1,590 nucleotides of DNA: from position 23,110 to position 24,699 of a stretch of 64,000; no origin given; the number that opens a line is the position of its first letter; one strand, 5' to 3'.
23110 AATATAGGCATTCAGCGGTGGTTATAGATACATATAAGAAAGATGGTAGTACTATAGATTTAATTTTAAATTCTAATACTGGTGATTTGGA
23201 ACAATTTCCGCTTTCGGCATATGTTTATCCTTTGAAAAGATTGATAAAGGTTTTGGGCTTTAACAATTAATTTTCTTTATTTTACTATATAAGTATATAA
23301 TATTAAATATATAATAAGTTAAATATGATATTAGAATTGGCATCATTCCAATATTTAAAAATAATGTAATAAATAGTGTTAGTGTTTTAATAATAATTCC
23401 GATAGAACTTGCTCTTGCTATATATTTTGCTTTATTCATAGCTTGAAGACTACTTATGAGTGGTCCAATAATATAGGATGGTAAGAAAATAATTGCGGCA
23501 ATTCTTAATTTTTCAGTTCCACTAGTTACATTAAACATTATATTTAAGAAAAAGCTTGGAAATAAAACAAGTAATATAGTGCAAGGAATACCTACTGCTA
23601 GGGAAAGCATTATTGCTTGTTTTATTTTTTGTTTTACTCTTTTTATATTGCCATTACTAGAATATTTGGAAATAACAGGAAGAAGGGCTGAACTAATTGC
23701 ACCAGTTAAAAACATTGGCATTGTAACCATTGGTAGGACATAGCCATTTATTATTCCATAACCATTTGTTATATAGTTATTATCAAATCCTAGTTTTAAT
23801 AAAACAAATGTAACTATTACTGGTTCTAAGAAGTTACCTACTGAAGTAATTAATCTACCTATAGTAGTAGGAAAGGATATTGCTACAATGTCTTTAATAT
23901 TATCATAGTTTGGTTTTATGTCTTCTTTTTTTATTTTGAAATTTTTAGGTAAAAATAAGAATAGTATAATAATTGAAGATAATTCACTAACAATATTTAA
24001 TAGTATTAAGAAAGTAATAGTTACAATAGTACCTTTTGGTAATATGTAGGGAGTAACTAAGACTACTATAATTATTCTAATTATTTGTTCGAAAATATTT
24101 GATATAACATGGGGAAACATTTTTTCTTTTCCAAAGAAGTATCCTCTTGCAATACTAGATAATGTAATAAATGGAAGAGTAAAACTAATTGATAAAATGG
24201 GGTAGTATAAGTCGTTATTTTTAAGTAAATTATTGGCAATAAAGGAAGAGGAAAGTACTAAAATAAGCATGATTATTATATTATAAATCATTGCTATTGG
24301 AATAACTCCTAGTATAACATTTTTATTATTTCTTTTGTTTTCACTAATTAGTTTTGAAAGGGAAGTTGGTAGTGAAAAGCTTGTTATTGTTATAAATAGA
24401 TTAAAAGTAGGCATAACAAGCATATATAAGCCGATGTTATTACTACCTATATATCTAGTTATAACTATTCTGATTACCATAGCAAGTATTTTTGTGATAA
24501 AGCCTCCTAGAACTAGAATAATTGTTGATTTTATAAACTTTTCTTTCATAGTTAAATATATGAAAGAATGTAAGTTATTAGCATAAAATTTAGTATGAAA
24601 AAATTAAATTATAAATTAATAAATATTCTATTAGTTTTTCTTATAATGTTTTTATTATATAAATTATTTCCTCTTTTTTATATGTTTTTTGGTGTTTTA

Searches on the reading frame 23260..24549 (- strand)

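Call 31: search_protein_families(library=pfam, proteins=[window:23260-24549:-], max_evalue=0.00001)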
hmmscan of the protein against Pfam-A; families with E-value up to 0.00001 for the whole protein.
window:23260-24549:- (429 aa): 3 families
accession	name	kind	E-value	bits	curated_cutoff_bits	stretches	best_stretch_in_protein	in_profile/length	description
PF01943.22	Polysacc_synt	-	1.8e-35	123.2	28.2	1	6-296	2-273/274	Polysaccharide biosynthesis protein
PF03023.19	MurJ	-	1.9e-07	30.5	27.4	1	66-425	43-400/451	Lipid II flippase MurJ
PF01554.23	MatE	-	6.7e-07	29.6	24.9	1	278-390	41-157/161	MatE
